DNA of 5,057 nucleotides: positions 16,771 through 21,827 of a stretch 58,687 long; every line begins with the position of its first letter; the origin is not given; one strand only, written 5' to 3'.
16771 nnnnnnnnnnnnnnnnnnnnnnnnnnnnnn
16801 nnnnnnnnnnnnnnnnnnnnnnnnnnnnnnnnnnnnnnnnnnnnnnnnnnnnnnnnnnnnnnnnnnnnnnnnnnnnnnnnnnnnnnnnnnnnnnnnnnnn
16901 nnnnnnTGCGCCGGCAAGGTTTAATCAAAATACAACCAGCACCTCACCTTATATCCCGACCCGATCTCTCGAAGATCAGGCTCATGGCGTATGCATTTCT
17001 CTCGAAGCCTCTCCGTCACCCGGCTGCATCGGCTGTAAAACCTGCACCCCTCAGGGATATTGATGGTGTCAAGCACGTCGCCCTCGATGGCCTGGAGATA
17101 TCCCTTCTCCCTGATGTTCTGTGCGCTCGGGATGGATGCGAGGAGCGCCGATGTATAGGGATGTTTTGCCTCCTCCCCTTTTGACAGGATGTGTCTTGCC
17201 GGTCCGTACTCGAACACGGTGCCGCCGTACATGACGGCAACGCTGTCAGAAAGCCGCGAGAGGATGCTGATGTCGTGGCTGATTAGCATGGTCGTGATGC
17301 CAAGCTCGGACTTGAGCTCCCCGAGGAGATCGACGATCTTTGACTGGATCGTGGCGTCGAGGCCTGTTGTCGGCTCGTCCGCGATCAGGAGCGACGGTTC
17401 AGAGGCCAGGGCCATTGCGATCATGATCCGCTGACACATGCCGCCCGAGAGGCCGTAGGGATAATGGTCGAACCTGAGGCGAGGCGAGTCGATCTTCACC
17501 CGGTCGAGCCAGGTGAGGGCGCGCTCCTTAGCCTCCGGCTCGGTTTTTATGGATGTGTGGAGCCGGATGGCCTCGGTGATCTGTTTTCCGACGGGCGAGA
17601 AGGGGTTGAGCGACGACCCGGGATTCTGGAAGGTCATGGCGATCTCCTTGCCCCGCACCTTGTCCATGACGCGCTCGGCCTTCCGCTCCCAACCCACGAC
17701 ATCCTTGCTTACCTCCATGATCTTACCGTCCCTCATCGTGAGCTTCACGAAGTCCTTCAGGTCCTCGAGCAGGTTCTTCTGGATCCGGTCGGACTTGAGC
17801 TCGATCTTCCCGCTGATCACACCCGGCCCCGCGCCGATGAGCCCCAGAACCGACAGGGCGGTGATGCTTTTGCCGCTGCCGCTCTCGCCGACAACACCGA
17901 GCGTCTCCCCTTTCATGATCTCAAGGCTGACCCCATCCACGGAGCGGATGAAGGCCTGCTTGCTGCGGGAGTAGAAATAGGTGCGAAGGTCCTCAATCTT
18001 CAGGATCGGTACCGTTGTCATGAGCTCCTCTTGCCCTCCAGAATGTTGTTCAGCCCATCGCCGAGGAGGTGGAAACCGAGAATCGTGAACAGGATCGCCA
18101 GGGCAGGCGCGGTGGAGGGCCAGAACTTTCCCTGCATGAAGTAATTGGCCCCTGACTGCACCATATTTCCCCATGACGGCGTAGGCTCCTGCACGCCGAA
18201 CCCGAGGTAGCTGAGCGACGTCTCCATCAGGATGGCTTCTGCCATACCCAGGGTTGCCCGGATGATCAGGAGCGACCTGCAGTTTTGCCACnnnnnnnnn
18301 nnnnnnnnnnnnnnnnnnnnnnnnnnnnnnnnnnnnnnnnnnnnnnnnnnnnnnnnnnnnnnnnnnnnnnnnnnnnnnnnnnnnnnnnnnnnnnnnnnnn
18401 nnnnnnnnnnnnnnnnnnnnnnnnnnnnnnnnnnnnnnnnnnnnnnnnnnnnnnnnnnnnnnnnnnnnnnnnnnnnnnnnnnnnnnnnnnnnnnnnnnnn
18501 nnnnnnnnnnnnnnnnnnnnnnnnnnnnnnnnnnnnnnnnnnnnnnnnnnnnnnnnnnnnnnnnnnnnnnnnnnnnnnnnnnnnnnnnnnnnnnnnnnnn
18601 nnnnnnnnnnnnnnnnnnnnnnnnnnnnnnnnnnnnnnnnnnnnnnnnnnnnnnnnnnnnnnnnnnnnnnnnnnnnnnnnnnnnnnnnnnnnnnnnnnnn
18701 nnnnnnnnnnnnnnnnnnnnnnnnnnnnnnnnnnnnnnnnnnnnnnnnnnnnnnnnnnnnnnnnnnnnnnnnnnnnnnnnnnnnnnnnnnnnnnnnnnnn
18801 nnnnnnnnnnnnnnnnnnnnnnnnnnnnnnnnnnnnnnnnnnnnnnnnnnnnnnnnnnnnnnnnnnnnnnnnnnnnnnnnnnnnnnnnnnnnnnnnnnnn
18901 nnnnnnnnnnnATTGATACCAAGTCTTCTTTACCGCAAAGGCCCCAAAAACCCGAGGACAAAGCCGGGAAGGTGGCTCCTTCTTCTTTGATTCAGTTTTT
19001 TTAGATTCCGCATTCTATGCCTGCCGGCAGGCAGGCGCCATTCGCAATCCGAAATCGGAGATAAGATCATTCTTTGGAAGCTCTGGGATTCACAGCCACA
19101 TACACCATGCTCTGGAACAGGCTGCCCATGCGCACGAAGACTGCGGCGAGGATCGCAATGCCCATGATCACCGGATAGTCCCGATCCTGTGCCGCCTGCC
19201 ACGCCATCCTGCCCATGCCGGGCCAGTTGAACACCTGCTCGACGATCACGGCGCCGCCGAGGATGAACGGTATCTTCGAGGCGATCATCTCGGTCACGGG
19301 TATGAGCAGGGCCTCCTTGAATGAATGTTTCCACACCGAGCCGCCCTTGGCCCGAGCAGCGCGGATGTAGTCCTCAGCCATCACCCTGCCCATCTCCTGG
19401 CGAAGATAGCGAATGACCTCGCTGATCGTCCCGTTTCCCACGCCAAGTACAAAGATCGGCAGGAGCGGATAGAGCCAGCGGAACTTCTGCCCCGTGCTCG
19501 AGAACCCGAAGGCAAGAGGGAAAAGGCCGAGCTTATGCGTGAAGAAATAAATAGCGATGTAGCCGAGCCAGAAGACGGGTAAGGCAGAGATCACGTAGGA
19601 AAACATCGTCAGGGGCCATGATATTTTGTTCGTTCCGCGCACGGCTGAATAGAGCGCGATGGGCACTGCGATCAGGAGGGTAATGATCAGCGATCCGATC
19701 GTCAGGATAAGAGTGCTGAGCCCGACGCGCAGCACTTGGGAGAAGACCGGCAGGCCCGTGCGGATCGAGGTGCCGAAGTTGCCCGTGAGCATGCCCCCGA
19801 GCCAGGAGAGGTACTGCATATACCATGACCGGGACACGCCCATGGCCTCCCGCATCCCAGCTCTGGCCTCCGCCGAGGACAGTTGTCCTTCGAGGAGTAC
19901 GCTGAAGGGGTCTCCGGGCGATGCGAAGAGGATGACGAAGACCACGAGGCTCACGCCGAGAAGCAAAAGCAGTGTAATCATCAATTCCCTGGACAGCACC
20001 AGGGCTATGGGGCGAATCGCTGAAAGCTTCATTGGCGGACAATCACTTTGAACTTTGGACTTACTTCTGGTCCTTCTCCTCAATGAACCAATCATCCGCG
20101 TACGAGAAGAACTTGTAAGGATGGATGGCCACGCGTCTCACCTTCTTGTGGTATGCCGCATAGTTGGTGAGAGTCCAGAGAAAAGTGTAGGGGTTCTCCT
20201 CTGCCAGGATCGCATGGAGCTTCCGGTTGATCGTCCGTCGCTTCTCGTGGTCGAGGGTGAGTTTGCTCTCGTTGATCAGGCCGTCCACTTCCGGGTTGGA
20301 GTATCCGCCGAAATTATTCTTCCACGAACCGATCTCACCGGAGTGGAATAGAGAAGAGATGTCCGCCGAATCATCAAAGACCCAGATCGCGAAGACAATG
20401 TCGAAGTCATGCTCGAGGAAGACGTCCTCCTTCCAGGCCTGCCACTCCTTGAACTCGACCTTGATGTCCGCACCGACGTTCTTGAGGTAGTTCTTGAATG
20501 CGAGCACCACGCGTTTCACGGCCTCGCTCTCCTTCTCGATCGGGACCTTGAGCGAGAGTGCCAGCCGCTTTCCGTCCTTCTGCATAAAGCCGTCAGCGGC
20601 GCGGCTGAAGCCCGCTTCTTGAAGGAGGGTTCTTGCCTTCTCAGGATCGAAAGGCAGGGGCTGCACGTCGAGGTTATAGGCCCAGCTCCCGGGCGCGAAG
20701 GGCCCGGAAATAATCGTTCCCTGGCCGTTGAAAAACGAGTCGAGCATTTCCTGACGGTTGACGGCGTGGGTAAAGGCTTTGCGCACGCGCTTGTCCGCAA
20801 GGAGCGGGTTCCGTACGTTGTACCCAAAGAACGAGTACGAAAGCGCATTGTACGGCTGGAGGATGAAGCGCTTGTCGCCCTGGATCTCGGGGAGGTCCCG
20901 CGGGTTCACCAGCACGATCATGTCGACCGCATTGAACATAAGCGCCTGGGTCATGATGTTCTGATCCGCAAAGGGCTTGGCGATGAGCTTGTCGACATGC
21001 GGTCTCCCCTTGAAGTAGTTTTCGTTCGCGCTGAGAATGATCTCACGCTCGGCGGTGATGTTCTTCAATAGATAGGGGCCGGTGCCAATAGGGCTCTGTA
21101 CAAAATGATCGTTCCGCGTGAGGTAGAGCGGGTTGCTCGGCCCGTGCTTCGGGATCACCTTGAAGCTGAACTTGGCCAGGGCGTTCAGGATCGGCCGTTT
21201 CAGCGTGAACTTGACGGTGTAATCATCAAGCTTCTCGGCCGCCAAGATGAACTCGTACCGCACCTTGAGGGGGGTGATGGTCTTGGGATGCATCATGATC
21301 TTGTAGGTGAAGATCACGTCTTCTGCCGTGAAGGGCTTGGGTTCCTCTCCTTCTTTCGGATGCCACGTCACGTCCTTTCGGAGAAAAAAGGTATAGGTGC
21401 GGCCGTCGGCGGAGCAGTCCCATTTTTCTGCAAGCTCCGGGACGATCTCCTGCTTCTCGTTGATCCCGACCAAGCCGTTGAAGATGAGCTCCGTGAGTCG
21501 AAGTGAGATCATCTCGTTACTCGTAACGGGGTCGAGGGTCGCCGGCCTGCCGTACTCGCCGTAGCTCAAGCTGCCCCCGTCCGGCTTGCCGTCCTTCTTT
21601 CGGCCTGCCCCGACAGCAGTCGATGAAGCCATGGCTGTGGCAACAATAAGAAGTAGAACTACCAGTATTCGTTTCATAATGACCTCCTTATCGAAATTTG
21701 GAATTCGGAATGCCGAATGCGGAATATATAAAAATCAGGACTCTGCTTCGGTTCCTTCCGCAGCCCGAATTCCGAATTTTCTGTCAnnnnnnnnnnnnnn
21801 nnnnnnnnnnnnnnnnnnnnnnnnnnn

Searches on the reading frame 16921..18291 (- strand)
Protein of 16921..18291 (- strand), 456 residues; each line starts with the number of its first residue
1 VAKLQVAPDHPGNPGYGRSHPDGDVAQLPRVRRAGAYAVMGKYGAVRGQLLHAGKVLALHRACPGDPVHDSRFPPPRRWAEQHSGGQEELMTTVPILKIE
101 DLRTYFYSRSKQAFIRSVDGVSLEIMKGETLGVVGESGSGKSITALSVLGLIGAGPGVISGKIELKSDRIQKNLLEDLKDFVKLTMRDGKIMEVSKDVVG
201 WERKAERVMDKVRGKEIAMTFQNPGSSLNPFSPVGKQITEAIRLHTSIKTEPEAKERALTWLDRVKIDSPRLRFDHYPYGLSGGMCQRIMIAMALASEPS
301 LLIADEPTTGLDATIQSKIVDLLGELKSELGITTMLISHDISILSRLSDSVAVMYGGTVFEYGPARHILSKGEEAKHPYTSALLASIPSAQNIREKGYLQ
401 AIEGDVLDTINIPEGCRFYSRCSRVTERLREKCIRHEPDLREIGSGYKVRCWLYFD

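Call 15: search_protein_families(library=pfam, proteins=[window:16921-18291:-], max_evalue=0.00001)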
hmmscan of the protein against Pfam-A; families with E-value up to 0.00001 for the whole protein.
window:16921-18291:- (456 aa): 3 families
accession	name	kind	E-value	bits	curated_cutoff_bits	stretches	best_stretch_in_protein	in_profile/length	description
PF00005.33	ABC_tran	-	3.9e-22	79.8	25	1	119-309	2-137/137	ABC transporter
PF08352.17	oligo_HPY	-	1.2e-13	51.6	27.1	1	361-427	2-63/65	Oligopeptide/dipeptide transporter, C-terminal region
PF13304.12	AAA_21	-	3.5e-06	27.7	27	0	271-344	228-303/304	AAA domain, putative AbiEii toxin, Type IV TA system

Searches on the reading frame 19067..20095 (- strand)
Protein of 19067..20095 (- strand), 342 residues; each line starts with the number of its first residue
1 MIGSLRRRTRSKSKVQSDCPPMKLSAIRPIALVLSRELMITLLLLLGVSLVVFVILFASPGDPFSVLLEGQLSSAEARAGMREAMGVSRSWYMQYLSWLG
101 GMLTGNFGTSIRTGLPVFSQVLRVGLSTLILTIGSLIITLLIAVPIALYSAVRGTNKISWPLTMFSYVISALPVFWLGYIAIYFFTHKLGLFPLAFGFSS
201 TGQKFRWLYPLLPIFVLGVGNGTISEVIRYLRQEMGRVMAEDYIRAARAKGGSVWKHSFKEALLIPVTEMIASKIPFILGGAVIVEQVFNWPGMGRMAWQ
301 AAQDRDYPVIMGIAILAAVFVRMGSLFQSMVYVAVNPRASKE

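Call 15: search_protein_families(library=pfam, proteins=[window:19067-20095:-], max_evalue=0.00001)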
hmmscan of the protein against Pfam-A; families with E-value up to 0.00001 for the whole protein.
window:19067-20095:- (342 aa): 2 families
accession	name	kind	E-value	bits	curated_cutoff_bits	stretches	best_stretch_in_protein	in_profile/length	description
PF00528.27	BPD_transp_1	-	2.1e-23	83.4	26.4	1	143-340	1-183/184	Binding-protein-dependent transport system inner membrane component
PF19300.4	BPD_transp_1_N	-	1.5e-08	35.2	23.8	1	35-106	6-76/114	Binding-prot-dependent transport system membrane comp, N-term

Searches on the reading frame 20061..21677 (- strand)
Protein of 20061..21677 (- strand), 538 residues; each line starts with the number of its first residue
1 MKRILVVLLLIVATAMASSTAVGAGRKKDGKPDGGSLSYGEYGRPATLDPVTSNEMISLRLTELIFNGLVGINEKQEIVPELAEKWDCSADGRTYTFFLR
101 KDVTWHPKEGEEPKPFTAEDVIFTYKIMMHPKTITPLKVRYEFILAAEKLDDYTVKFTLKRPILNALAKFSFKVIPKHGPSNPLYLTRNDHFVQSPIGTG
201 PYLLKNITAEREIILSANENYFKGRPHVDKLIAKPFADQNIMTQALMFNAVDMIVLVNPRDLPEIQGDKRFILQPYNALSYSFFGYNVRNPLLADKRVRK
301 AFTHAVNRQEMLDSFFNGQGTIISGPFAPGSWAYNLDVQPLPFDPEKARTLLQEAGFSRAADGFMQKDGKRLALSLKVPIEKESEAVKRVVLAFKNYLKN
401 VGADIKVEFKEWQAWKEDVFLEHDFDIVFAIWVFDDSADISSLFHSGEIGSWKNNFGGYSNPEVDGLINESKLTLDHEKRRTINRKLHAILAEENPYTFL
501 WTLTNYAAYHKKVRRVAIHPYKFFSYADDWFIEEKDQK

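Call 15: search_protein_families(library=pfam, proteins=[window:20061-21677:-], max_evalue=0.00001)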
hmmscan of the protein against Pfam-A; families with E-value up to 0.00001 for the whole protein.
window:20061-21677:- (538 aa): 1 family
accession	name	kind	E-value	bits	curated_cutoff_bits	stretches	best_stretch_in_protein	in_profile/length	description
PF00496.27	SBP_bac_5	-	1.1e-81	275.2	32.4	1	77-441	1-355/368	Bacterial extracellular solute-binding proteins, family 5 Middle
